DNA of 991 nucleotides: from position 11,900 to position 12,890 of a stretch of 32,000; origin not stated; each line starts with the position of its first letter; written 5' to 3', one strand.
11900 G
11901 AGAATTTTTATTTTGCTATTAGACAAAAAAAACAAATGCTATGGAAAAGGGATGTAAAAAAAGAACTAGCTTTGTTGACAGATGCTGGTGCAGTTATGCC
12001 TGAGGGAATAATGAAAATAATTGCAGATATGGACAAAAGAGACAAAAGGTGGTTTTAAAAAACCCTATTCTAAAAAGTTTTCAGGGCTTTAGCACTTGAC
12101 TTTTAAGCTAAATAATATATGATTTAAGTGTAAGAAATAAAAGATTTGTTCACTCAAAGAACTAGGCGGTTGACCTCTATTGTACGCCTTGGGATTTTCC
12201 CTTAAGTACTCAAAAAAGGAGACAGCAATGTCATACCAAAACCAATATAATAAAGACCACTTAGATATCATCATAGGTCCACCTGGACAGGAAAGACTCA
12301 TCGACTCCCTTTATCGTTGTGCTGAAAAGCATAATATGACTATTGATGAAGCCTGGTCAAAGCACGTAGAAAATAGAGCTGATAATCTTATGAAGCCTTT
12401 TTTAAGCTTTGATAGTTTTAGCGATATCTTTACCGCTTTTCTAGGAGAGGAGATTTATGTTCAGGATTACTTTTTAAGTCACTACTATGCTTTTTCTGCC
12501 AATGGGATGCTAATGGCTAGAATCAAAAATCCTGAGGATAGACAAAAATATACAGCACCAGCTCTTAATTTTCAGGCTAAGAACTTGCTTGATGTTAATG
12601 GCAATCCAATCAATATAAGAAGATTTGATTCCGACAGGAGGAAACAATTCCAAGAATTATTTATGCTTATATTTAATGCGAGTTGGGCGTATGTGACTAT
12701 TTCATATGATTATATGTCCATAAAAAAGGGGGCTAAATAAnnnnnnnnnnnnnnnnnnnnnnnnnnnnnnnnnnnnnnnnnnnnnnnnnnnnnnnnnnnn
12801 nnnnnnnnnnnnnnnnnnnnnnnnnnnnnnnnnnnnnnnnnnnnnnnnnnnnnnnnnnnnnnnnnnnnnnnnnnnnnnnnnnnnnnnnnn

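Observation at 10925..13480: Integrase-proximal module of four unrecognisable genes (2-TM protein, coupled pair, DUF1810): candidate defence or accessory cargo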

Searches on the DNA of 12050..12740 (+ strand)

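Call 56: search_rna_families(source=window, start=12050, end=12300, threshold=evalue, max_evalue=10)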
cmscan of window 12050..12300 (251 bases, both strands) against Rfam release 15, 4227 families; matches with E-value up to 10: 8.
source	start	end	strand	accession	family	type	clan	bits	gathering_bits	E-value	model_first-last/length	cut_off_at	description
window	12155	12224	+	RF01826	SAM_V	Cis-reg; riboswitch;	-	38.9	41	4.1e-05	1-66/66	no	SAM-V (S-adenosyl methionine) riboswitch aptamer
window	12240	12279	-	RF00325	SNORD53_SNORD92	Gene; snRNA; snoRNA; CD-box;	CL00063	16.3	46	0.97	1-78/78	no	Small nucleolar RNA SNORD53/SNORD92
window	12252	12281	-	RF00181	SNORD113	Gene; snRNA; snoRNA; CD-box;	CL00069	16.1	36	1.5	1-74/74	no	Small nucleolar RNA SNORD113/SNORD114 family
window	12240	12279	-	RF01179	snoU83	Gene; snRNA; snoRNA; CD-box;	-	16.1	50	3.9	1-84/84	no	Small nucleolar RNA U83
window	12251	12280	-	RF01178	snoR77Y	Gene; snRNA; snoRNA; CD-box;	CL00057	15.9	52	2.2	1-85/85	no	Small nucleolar RNA snoR77Y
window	12054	12128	-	RF01859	Phe_leader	Cis-reg; leader;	-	14.6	55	6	1-125/125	no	Phenylalanine leader peptide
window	12275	12294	-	RF02175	SMAD5-AS1_3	Gene; lncRNA;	-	10.6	60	3.7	106-125/125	no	SMAD5 antisense RNA 1 conserved region 3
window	12221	12300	-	RF00229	IRES_Picorna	Cis-reg; IRES;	-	8.2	33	3.8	173-252/252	5'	Picornavirus internal ribosome entry site (IRES)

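Call 58: search_rna_families(source=window, start=12100, end=12260, threshold=evalue, max_evalue=0.01, show_alignments=2)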
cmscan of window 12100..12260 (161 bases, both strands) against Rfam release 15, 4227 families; matches with E-value up to 0.01: 1.
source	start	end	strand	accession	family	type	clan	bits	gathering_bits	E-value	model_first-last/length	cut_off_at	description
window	12155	12224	+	RF01826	SAM_V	Cis-reg; riboswitch;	-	38.9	41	2.6e-05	1-66/66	no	SAM-V (S-adenosyl methionine) riboswitch aptamer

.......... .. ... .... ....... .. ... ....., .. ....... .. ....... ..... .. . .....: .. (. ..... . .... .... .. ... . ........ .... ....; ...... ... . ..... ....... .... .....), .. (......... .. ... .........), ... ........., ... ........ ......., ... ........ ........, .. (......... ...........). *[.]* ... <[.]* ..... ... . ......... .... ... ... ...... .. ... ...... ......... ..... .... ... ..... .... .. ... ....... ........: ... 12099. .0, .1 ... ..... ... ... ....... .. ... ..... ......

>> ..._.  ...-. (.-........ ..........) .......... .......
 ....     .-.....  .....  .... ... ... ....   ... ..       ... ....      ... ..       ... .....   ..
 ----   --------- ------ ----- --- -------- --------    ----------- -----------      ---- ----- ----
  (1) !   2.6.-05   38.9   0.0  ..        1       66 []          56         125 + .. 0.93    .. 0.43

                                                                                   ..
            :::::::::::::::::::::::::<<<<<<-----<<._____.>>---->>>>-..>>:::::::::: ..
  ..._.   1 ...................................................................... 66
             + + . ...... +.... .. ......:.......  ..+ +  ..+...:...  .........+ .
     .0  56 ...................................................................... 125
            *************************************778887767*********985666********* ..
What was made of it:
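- On SAM-V riboswitch (RF01826): The window copy scores 38.9 bits, full model, E 2.6e-5 (call 58).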

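Call 61: search_rna_families(sources=[L001, L002, L003, L005, L017, L018, L020, L026, L035, L043, L058, L065, L071, L077, L082, L087], threshold=gathering)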
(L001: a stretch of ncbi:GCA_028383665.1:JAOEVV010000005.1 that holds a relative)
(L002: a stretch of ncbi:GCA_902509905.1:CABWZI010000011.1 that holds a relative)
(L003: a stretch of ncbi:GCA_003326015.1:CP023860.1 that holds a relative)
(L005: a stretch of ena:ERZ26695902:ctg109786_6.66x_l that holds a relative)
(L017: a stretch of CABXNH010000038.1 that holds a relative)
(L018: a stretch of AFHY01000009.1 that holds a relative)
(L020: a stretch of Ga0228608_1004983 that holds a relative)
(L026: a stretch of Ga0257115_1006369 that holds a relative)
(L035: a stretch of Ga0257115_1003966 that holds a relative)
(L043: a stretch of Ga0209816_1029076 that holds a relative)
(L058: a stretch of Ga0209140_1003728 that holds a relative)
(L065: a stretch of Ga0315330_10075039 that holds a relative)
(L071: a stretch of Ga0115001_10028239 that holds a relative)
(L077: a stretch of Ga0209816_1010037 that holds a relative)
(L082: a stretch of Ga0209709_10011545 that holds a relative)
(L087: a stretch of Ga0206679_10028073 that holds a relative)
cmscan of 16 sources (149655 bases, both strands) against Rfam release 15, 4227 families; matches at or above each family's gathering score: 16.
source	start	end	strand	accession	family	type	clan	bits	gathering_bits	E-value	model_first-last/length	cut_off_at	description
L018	17841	17914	+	RF00005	tRNA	Gene; tRNA;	CL00001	72.4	29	1.6e-13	1-71/71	no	tRNA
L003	5152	5224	+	RF00005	tRNA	Gene; tRNA;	CL00001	72.2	29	1.9e-13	1-71/71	no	tRNA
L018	7322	7394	+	RF00005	tRNA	Gene; tRNA;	CL00001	69.3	29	1.1e-12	1-71/71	no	tRNA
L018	17713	17786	+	RF00005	tRNA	Gene; tRNA;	CL00001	63.9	29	3.5e-11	1-71/71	no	tRNA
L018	17933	18005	+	RF00005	tRNA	Gene; tRNA;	CL00001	63.8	29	3.7e-11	1-71/71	no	tRNA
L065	2145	2217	-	RF00005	tRNA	Gene; tRNA;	CL00001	63.8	29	3.7e-11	1-71/71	no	tRNA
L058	357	441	+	RF00005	tRNA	Gene; tRNA;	CL00001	54.9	29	1e-08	1-71/71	no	tRNA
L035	5584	5651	+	RF01826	SAM_V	Cis-reg; riboswitch;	-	47.1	41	0.00043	1-66/66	no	SAM-V (S-adenosyl methionine) riboswitch aptamer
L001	8755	8839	+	RF00005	tRNA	Gene; tRNA;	CL00001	46.9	29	1.7e-06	1-71/71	no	tRNA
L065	1553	1620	+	RF01826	SAM_V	Cis-reg; riboswitch;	-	46.1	41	0.00068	1-66/66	no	SAM-V (S-adenosyl methionine) riboswitch aptamer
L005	9930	9997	+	RF01826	SAM_V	Cis-reg; riboswitch;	-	45.7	41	0.00084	1-66/66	no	SAM-V (S-adenosyl methionine) riboswitch aptamer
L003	9411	9478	+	RF01826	SAM_V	Cis-reg; riboswitch;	-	44.7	41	0.0014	1-66/66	no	SAM-V (S-adenosyl methionine) riboswitch aptamer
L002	9930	9997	+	RF01826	SAM_V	Cis-reg; riboswitch;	-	43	41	0.0031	1-66/66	no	SAM-V (S-adenosyl methionine) riboswitch aptamer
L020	1633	1700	+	RF01826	SAM_V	Cis-reg; riboswitch;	-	41.9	41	0.0056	1-66/66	no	SAM-V (S-adenosyl methionine) riboswitch aptamer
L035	3226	3292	+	RF00005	tRNA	Gene; tRNA;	CL00001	31.5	29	0.029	1-71/71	no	tRNA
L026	1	67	+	RF00005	tRNA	Gene; tRNA;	CL00001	29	29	0.14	19-71/71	5'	tRNA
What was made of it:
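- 12164..12221 (+): SAM-V-class riboswitch aptamer. P1 is AGGC/GCCU, the third strand is GGUUG, P2 is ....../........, and P3 is GGG/CCC. The Shine-Dalgarno AAGGAG at 12216-12221 is its 3' end. Homologous leaders pass the cut-off (call 61).
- On SAM-V riboswitch (RF01826): Six homologous type C leaders score 41.9-47.1 bits (call 61).
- Homologous leaders upstream of P2 in L035, L065, L005, L003, L002 and L020 score 41.9-47.1 bits, above Rfam's cut-off of 41 (call 61).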

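Call 77: build_rna_model(alignment_id=A4, structure=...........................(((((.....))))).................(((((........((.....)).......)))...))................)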
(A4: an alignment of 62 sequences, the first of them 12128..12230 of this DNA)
Model R1 built from alignment A4 (62 sequences, 112 columns); structure: as given.
model positions 103; base pairs 12; branch points 1; effective number of sequences 1.73; information 0.59 bits per position. Calibrated on 0.2 Mb of random sequence (short: E-values are rough).
structure used (alignment columns):
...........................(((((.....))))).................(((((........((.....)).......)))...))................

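Call 78: search_with_rna_model(model_id=R1, sources=[window, L001, L002, L003, L004, L005, L006, L011, L012, L014, L017, L018, L019, L020, L021, L022, L023, L024, L025, L026, L027, L028, L029, L030, L031, L032, L035, L036, L037, L038, L039, L040, L041, L042, L043, L044, L045, L046, L047, L048, L049, L050, L051, L052, L053, L054, L055, L056, L057, L058, L059, L060, L061, L062, L063, L064, L065, L066, L067, L068, L069, L070, L071, L072, L073, L074, L075, L076, L077, L078, L079, L080, L081, L082, L083, L084, L085, L086, L087, L088, L089, L090, L091, L092, L093, L094, L095, L096, L097, L098, L099], max_evalue=1)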
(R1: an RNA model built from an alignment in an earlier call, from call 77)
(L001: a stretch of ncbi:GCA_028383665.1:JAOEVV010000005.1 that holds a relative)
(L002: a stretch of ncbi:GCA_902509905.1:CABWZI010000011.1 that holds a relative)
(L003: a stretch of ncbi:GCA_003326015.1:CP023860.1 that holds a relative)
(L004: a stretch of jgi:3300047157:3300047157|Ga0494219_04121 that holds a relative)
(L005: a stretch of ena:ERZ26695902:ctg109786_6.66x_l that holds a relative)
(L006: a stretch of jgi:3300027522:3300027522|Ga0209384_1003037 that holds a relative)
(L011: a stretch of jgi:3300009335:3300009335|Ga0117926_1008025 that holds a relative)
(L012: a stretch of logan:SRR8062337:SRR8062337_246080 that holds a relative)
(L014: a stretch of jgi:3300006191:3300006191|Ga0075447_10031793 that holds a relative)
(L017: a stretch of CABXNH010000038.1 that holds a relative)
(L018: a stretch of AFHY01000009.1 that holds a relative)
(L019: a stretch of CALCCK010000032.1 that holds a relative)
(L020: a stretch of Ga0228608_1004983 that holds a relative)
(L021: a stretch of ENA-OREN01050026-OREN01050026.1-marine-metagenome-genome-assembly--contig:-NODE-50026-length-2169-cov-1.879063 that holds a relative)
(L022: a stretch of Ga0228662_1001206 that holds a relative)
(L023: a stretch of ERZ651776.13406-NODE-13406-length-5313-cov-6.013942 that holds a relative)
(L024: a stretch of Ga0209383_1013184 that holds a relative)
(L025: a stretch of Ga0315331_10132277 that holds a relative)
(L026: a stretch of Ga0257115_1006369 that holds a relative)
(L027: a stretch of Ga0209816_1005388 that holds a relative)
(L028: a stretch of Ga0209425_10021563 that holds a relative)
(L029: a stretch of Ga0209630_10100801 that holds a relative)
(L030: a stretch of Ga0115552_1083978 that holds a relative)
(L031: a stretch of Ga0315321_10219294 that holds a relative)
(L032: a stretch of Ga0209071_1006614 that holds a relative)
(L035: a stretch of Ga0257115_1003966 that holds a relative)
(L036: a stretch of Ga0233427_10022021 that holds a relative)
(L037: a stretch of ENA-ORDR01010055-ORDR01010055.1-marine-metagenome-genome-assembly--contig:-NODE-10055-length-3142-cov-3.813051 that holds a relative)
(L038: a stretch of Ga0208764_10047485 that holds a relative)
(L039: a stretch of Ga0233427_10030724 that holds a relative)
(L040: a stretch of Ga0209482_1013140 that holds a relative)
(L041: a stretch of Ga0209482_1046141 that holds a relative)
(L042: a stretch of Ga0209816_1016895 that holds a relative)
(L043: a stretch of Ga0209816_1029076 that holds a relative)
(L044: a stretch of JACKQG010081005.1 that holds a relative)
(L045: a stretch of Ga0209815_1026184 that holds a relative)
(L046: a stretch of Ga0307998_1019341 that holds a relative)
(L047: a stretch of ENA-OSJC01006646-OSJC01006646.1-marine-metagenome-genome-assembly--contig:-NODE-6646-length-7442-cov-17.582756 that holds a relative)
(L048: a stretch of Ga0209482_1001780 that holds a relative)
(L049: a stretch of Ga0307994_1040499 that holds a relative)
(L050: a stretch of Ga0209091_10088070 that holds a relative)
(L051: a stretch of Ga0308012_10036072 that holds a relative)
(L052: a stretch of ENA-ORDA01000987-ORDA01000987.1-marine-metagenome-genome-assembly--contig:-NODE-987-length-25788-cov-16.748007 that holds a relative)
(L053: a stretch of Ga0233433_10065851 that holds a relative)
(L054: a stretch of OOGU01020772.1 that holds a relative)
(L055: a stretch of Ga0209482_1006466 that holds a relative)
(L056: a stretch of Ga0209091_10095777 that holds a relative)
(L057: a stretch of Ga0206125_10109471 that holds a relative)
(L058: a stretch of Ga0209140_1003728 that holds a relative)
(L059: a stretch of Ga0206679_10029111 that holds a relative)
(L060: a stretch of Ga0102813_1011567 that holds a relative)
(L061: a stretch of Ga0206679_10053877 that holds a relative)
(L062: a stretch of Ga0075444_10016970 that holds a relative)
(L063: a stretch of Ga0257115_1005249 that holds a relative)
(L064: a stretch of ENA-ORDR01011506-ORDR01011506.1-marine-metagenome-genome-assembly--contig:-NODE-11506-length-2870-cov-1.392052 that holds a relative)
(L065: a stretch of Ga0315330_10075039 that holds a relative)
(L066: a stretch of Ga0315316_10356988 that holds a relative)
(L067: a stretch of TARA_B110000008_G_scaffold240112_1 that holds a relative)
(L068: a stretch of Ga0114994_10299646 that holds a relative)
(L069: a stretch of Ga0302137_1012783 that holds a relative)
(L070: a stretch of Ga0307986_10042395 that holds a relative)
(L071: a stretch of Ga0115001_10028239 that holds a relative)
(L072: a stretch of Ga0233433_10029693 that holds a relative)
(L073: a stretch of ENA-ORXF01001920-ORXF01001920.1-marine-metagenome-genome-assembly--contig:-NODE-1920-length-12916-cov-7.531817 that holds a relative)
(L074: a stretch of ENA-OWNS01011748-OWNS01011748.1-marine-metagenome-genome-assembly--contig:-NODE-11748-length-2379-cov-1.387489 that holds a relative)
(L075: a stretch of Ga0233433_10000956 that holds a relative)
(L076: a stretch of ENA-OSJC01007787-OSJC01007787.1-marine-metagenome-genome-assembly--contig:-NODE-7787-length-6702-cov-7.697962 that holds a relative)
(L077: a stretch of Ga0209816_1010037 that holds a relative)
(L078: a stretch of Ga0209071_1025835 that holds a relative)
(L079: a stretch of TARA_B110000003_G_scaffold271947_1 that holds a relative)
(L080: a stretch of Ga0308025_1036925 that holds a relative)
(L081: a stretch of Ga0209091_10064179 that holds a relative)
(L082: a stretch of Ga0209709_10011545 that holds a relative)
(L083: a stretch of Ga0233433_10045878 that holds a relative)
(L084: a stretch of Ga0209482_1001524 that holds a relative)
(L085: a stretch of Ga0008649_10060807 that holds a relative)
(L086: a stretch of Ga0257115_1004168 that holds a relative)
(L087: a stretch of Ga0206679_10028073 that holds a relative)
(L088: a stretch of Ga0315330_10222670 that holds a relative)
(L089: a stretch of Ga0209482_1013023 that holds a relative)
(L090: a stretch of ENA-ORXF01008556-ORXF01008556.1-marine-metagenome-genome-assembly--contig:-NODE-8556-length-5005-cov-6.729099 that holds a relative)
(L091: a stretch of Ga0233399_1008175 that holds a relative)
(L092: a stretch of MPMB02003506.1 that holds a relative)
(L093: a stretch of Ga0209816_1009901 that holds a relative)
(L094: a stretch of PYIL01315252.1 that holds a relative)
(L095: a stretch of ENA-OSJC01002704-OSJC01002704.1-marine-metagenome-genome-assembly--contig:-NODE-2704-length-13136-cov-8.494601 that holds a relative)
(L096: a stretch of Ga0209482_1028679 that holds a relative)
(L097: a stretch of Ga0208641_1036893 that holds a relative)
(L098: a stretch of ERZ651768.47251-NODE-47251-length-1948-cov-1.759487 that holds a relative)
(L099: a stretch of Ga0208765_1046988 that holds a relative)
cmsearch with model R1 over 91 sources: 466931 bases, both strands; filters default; matches with E-value up to 1: 111.
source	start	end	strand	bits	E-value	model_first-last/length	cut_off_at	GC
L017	1488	1590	+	120.4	8.6e-27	1-103/103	no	0.45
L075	1881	1983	+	120.4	8.6e-27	1-103/103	no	0.45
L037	2384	2486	+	118.7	2.3e-26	1-103/103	no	0.43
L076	126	228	+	118.2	3.1e-26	1-103/103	no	0.46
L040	290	392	+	118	3.3e-26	1-103/103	no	0.47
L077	1375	1477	+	117.6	4.2e-26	1-103/103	no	0.44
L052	5901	6003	+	117.4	4.8e-26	1-103/103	no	0.44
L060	2758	2860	+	117.4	4.8e-26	1-103/103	no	0.44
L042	16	118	+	117.2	5.3e-26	1-103/103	no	0.43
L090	3608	3710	+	117.2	5.3e-26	1-103/103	no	0.43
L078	573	675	+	117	6.1e-26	1-103/103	no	0.43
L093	791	893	+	116.4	8.7e-26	1-103/103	no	0.43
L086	909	1011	+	116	1.1e-25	1-103/103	no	0.46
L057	505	607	+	115.8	1.2e-25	1-103/103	no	0.45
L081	354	456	+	115.8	1.2e-25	1-103/103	no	0.44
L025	202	304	+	115.7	1.3e-25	1-103/103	no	0.45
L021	1240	1342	+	115.6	1.3e-25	1-103/103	no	0.46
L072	2750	2852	+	115.6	1.3e-25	1-103/103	no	0.46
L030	425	527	+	115.3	1.6e-25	1-103/103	no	0.47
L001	9901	10003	+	114.1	3.2e-25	1-103/103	no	0.44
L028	1049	1151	+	114.1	3.2e-25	1-103/103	no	0.45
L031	337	439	+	114.1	3.2e-25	1-103/103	no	0.45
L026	4256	4358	+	113.6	4.2e-25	1-103/103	no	0.43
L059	18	120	+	113.3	5.1e-25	1-103/103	no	0.44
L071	815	917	+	113.1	5.7e-25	1-103/103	no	0.48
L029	337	439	+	113.1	5.7e-25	1-103/103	no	0.47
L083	625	728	+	112.7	7.3e-25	1-103/103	no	0.46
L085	377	480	+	112.7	7.3e-25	1-103/103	no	0.46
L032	3272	3374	+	112.5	8.2e-25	1-103/103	no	0.48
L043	1360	1462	+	112.5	8.2e-25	1-103/103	no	0.48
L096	1688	1790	+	112.3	9.2e-25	1-103/103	no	0.47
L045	1519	1621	+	112.3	9.4e-25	1-103/103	no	0.47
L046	1072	1174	+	112.3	9.4e-25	1-103/103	no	0.47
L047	138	240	+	112.3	9.4e-25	1-103/103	no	0.47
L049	669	771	+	112.3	9.4e-25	1-103/103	no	0.47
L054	432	534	+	112.3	9.4e-25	1-103/103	no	0.47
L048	144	246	+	112.2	9.6e-25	1-103/103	no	0.47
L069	219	321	+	111.7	1.3e-24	1-103/103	no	0.49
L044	1540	1642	+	110.8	2.1e-24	1-103/103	no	0.49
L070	22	124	+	110.7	2.3e-24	1-103/103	no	0.48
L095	183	285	+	110.7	2.3e-24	1-103/103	no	0.47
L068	436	538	+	110.5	2.6e-24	1-103/103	no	0.44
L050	390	492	+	108.6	7.9e-24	1-103/103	no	0.49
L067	1186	1288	+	108.3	9.1e-24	1-103/103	no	0.45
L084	59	161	+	107.5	1.5e-23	1-103/103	no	0.42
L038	914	1014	+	106.5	2.6e-23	1-103/103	no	0.36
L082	1110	1212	+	106.1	3.3e-23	1-103/103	no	0.5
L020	1606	1706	+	101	6.2e-22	1-103/103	no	0.36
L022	640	740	+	101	6.2e-22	1-103/103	no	0.36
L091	3146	3246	+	101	6.2e-22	1-103/103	no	0.36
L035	5557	5657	+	100.9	6.5e-22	1-103/103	no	0.35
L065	1526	1626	+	100.7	7.1e-22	1-103/103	no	0.33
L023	3846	3946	+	99.4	1.5e-21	1-103/103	no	0.39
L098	226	325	+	98.5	2.5e-21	1-103/103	no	0.43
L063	3548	3648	+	98.3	3e-21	1-103/103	no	0.35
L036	386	486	+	97.7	4.1e-21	1-103/103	no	0.36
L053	1376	1476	+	97.7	4.1e-21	1-103/103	no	0.36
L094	316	415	+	97.5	4.6e-21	1-103/103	no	0.43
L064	1764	1864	+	97.5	4.7e-21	1-103/103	no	0.37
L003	9384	9484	+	97.2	5.3e-21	1-103/103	no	0.36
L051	475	575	+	96.9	6.5e-21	1-103/103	no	0.39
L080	1484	1584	+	96.9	6.5e-21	1-103/103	no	0.39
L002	9903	10003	+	96.6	7.9e-21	1-103/103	no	0.36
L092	1847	1946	+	96.3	9e-21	1-103/103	no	0.44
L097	526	625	+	96.3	9e-21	1-103/103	no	0.44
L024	1238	1338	+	94.9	2e-20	1-103/103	no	0.38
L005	9904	10003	+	94.3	2.8e-20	1-103/103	no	0.34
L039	1215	1315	+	93.9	3.7e-20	1-103/103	no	0.36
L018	9904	10003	+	93.9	3.7e-20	1-103/103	no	0.44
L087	775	873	+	93.9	3.7e-20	1-103/103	no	0.41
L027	2576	2678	+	92.8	6.7e-20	1-103/103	no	0.38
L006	3631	3733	+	92.2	9.8e-20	1-103/103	no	0.39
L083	6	104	+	91.9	1.1e-19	1-103/103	no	0.42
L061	284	382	+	91.8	1.2e-19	1-103/103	no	0.42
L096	1142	1240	+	90.8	2.1e-19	1-103/103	no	0.37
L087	1382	1480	+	90.4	2.7e-19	1-103/103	no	0.4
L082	564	662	+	88.5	8.2e-19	1-103/103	no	0.4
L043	833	931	+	87.9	1.2e-18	1-103/103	no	0.4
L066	1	83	+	87.5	1.4e-18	19-103/103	5'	0.36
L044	1013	1111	+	87.3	1.6e-18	1-103/103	no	0.38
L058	1057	1155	+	87.2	1.7e-18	1-103/103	no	0.4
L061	1015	1113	+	86.5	2.6e-18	1-103/103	no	0.38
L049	142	240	+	85.7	4.1e-18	1-103/103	no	0.38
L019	9902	10003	+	85.2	5.5e-18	1-103/103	no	0.41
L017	2791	2889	+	84.9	6.6e-18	1-103/103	no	0.39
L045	992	1090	+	84.2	9.7e-18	1-103/103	no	0.41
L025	1638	1736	+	83.5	1.5e-17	1-103/103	no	0.36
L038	1647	1745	+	83.1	1.8e-17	1-103/103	no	0.39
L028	4553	4651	+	83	2e-17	1-103/103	no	0.39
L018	10527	10625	+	82.7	2.3e-17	1-103/103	no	0.4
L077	848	946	+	82.2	3e-17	1-103/103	no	0.41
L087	1950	2047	+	81.8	3.8e-17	1-103/103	no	0.38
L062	497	595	+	81.4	4.8e-17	1-103/103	no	0.39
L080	620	718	+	79.4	1.5e-16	1-103/103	no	0.4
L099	1162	1260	+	78.7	2.3e-16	1-103/103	no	0.42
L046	545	643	+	78.6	2.5e-16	1-103/103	no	0.41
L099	1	90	+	76.6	8e-16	13-103/103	5'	0.39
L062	1016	1112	+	76.5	8.3e-16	1-103/103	no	0.38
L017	2223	2321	+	76.5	8.4e-16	1-103/103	no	0.39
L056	506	605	+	75.9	1.2e-15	1-103/103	no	0.39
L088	433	529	+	75.2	1.8e-15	1-103/103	no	0.43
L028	4010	4108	+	70.6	2.4e-14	1-103/103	no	0.39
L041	1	65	+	66.8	2.2e-13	37-103/103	5'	0.35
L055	1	53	+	61.7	4.1e-12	51-103/103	5'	0.49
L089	1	53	+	61.7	4.1e-12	51-103/103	5'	0.49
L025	1103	1200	+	59.8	1.3e-11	1-103/103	no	0.37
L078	1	67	+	53.2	5.4e-10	33-103/103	5'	0.4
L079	3087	3160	+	47.5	1.4e-08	1-77/103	3'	0.39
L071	1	49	+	32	0.00011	52-103/103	5'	0.37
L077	1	40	+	24.9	0.0065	62-103/103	5'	0.38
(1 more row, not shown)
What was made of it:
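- My own covariance model gives 111 hits in 91 sources (call 78).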
